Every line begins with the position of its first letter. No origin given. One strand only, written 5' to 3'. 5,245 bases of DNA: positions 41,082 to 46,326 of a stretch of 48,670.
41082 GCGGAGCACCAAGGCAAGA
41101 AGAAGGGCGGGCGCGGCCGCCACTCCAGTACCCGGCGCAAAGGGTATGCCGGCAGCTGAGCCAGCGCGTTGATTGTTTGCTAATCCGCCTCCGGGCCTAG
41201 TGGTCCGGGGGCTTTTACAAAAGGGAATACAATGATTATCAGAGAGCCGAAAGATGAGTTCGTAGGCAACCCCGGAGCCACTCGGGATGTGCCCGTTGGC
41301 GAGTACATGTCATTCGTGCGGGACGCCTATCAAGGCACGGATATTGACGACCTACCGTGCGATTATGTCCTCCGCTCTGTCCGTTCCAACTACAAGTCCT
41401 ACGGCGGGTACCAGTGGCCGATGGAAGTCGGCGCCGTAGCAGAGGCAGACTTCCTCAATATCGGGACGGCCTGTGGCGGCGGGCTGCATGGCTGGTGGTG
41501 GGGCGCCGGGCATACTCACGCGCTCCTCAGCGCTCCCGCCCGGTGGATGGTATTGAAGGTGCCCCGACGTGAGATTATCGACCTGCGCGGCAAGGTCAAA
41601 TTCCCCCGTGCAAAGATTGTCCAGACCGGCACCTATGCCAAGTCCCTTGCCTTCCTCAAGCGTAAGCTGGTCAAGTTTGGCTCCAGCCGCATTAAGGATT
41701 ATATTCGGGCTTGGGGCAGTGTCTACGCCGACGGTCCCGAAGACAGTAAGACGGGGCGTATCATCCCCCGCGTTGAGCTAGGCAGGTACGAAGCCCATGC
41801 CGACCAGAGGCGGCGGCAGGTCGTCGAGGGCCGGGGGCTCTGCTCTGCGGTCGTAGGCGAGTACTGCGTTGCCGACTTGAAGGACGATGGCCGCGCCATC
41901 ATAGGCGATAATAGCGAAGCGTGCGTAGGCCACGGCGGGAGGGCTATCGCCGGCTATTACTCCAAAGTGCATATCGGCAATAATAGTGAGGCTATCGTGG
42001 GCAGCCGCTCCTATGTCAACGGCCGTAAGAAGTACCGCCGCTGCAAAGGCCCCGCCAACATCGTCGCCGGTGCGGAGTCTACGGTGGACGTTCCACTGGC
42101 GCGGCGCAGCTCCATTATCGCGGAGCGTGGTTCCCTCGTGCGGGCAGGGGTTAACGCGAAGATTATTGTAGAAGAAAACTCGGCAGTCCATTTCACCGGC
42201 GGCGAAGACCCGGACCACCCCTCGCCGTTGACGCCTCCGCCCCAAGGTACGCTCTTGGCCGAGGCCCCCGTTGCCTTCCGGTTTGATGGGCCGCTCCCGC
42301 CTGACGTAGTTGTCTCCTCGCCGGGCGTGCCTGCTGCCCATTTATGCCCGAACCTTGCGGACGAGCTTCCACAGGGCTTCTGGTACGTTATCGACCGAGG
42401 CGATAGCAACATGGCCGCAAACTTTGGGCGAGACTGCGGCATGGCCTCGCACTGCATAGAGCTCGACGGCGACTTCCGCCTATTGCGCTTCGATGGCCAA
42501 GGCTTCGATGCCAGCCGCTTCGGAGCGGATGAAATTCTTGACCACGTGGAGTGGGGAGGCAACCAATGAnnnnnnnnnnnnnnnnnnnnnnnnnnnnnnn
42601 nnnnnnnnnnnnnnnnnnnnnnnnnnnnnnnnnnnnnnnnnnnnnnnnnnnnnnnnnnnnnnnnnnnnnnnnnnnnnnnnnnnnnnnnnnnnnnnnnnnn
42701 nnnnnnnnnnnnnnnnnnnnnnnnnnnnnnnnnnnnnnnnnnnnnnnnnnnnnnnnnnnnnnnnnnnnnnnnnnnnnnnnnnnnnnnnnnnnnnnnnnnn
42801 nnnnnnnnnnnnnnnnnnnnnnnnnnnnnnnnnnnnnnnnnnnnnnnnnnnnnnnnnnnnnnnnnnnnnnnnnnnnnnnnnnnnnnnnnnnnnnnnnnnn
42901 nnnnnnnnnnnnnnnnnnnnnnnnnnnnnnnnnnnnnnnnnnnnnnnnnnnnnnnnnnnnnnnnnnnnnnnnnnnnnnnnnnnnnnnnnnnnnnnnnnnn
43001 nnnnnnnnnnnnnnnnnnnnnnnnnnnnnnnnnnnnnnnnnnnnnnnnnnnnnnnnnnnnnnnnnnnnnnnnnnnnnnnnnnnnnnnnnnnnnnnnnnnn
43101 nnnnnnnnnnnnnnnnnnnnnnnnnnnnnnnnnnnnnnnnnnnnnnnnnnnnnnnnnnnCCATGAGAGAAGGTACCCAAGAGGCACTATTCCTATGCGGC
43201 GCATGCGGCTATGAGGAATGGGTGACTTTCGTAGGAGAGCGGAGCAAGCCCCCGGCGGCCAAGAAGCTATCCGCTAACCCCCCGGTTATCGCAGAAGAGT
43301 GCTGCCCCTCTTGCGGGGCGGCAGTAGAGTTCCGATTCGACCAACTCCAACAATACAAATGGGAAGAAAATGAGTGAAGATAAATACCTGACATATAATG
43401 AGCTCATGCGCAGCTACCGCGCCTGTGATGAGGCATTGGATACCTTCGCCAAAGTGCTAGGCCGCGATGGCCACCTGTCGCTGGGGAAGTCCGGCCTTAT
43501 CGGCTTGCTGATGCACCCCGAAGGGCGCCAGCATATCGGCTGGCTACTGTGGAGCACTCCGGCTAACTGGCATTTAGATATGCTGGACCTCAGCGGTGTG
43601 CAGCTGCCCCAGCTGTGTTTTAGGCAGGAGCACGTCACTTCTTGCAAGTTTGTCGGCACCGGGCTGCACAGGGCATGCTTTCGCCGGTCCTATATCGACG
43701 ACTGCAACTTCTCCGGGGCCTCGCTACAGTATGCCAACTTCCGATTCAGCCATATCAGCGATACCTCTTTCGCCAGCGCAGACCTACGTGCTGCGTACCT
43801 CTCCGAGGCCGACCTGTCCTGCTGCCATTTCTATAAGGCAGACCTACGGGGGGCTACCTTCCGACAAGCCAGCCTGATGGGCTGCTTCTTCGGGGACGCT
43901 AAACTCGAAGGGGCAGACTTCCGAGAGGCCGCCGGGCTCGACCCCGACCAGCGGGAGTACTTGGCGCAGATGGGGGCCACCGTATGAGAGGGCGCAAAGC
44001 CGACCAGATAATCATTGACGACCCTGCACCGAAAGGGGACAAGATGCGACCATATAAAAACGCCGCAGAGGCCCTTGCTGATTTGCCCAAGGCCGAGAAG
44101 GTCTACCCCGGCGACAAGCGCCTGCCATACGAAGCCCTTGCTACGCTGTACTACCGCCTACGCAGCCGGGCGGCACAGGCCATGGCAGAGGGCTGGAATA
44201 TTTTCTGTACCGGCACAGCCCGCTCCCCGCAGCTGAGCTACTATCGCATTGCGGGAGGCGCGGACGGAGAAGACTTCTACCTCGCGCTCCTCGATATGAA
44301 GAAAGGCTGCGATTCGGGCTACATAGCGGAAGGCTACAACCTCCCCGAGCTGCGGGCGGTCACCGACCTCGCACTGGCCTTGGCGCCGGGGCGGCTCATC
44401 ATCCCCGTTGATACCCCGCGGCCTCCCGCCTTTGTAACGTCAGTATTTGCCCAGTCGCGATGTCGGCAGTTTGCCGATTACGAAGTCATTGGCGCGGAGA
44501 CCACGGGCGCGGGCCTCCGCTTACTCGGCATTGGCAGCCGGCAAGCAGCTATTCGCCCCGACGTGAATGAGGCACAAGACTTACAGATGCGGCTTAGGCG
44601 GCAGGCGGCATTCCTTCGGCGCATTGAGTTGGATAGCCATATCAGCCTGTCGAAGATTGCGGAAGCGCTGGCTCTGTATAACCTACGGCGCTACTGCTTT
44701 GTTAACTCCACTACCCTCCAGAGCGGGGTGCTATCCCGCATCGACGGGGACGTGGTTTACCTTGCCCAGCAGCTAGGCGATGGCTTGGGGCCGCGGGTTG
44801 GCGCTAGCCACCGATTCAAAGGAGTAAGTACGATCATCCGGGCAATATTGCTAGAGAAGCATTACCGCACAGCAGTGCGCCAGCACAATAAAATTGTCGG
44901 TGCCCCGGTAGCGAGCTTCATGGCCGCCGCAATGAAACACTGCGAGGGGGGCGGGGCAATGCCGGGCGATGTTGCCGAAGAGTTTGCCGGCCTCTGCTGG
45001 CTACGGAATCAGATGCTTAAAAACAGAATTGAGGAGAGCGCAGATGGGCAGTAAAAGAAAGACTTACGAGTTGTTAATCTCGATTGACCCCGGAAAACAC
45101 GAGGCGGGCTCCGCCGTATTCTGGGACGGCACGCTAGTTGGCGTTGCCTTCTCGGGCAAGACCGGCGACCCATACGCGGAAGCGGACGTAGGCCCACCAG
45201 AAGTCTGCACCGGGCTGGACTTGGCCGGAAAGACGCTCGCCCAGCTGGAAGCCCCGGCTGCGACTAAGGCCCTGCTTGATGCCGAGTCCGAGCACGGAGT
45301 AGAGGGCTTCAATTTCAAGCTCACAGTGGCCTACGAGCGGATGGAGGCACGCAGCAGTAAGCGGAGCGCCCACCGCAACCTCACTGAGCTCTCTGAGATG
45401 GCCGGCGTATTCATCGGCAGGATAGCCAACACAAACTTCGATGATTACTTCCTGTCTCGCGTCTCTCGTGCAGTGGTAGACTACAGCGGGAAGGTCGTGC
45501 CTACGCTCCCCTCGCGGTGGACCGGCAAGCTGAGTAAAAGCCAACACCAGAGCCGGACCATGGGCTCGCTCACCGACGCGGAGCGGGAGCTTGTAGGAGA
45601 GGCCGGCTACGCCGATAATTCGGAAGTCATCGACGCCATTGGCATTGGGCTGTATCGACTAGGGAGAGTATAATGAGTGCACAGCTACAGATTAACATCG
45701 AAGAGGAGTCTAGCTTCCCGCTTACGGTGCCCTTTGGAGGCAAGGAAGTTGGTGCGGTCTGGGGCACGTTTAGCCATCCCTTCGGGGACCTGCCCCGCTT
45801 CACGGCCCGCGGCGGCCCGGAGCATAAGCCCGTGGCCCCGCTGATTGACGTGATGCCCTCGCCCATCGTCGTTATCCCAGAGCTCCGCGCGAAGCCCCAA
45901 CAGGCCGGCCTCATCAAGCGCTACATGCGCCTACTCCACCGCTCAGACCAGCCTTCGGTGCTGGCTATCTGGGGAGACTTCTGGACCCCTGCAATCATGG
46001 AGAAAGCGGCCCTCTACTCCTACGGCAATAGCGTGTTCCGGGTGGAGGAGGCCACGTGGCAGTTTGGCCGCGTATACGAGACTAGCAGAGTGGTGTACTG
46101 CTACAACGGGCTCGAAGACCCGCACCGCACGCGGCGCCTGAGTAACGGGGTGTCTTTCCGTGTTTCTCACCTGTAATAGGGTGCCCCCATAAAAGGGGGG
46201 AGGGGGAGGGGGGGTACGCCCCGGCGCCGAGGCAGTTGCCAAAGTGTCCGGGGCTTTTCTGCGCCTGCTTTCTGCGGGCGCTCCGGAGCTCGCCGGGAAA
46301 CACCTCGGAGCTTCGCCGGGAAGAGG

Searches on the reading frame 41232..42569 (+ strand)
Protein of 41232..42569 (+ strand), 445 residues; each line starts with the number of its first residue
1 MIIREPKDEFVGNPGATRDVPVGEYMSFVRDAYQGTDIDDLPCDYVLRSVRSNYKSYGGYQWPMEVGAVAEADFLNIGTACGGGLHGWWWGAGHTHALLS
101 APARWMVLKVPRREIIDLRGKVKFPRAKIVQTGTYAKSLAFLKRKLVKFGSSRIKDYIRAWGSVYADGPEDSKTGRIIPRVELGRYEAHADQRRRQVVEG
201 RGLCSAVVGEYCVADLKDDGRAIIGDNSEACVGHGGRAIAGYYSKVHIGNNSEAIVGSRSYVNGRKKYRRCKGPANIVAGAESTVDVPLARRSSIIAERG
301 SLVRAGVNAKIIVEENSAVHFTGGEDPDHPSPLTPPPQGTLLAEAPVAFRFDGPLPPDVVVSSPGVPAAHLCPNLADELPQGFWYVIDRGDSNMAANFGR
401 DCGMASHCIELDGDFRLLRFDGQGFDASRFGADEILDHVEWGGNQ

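Call 8: search_protein_families(library=pfam, proteins=[window:41232-42569:+], max_evalue=0.01)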
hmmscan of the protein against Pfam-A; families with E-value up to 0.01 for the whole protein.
window:41232-42569:+ (445 aa): 1 family
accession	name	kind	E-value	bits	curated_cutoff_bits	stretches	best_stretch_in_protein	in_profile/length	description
PF24703.2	DUF7666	-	0.0018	19.2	27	1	47-134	4-88/95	Domain of unknown function (DUF7666)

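Call 68: search_protein_families(library=phrogs, proteins=[window:41232-42569:+], max_evalue=0.001)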
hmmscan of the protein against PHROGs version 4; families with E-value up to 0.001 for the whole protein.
window:41232-42569:+ (445 aa): 1 family
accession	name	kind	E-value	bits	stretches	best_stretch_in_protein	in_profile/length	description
phrog_18079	-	unknown function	7.1e-26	92.1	1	44-142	20-121/251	-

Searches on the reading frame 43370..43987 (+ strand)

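Call 8: search_protein_families(library=pfam, proteins=[window:43370-43987:+], max_evalue=0.01)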
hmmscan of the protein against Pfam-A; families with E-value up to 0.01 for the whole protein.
window:43370-43987:+ (205 aa): 5 families
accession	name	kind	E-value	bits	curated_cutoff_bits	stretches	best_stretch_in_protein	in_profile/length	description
PF00805.28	Pentapeptide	-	7.7e-24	83.3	20.2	4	147-185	1-39/40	Pentapeptide repeats (8 copies)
PF13599.13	Pentapeptide_4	-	1.6e-14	54.2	38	2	89-164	3-78/78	Pentapeptide repeat region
PF13576.12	Pentapeptide_3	-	1.3e-08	35.3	27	1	152-187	4-47/48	Pentapeptide repeats (9 copies)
PF23894.2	LD_SV2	-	0.00051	20.8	29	0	85-154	23-92/92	SV2A/B/C luminal domain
PF25296.1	Decapeptide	-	0.0025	18.1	45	0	109-165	17-73/74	Decapeptide repeat region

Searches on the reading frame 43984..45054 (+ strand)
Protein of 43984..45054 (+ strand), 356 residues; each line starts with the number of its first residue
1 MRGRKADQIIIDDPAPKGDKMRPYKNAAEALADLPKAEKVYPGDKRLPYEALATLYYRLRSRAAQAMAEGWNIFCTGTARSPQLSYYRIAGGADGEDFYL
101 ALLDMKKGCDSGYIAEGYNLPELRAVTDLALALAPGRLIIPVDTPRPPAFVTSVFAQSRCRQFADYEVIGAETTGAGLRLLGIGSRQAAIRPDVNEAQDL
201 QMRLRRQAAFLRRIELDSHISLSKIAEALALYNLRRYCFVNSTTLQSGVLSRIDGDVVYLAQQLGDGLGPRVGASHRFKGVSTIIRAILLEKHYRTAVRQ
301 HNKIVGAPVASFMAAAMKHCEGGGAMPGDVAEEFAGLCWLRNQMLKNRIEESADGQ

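Call 8: search_protein_families(library=pfam, proteins=[window:43984-45054:+], max_evalue=0.01)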
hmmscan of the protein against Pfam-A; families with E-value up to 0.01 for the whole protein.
window:43984-45054:+ (356 aa): 0 families

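Call 18: find_related_loci(query=window:43984-45054:+, collection=viral_contigs, flank=8000)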
Query window:43984-45054:+ (356 aa) in viral_contigs; peptide patterns used: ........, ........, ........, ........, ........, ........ (x = any residue, [..] = any of these).
6 stretches matched a pattern, but none encodes a relative of the query by tblastn (E <= 1e-3).

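Call 68: search_protein_families(library=phrogs, proteins=[window:43984-45054:+], max_evalue=0.001)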
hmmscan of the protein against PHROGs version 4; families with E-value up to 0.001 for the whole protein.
window:43984-45054:+ (356 aa): 0 families

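Call 84: find_homologous_proteins(query=window:43984-45054:+, max_evalue=0.00001)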
Query window:43984-45054:+ (356 aa): 1 proteins with E <= 0.00001 among 8000 candidates.
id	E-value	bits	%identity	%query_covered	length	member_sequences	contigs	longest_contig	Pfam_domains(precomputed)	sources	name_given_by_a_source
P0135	4.3e-235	797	100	100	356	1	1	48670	-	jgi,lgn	-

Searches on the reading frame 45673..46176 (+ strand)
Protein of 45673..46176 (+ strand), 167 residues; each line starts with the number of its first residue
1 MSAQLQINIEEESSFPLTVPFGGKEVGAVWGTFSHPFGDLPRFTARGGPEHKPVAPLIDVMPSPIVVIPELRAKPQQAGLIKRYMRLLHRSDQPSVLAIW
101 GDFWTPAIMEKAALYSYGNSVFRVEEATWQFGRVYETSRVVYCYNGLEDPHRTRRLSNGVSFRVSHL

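Call 8: search_protein_families(library=pfam, proteins=[window:45673-46176:+], max_evalue=0.01)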
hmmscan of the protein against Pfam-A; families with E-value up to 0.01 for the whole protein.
window:45673-46176:+ (167 aa): 0 families

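Call 17: find_related_loci(query=window:45673-46176:+, collection=viral_contigs, flank=6000)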
Query window:45673-46176:+ (167 aa) in viral_contigs; peptide patterns used: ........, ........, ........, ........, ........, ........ (x = any residue, [..] = any of these).
9 stretches matched a pattern, but none encodes a relative of the query by tblastn (E <= 1e-3).

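Call 19: find_encoding_contigs(protein=window:45673-46176:+, flank=3000, max_places=10)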
Protein window:45673-46176:+ (167 aa): 1 contig read that carries it; 1 place shown.
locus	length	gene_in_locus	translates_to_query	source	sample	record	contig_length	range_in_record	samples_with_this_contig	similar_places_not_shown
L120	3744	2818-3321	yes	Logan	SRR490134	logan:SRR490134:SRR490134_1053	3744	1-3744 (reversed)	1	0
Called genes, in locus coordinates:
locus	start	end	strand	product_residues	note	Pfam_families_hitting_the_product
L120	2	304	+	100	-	?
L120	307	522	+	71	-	-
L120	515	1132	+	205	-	PF13599:Pentapeptide_4, PF13576:Pentapeptide_3 (faint), PF00805:Pentapeptide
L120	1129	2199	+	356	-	-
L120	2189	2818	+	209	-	-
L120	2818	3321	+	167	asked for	-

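Call 68: search_protein_families(library=phrogs, proteins=[window:45673-46176:+], max_evalue=0.001)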
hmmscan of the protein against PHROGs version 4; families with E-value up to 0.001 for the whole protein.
window:45673-46176:+ (167 aa): 0 families
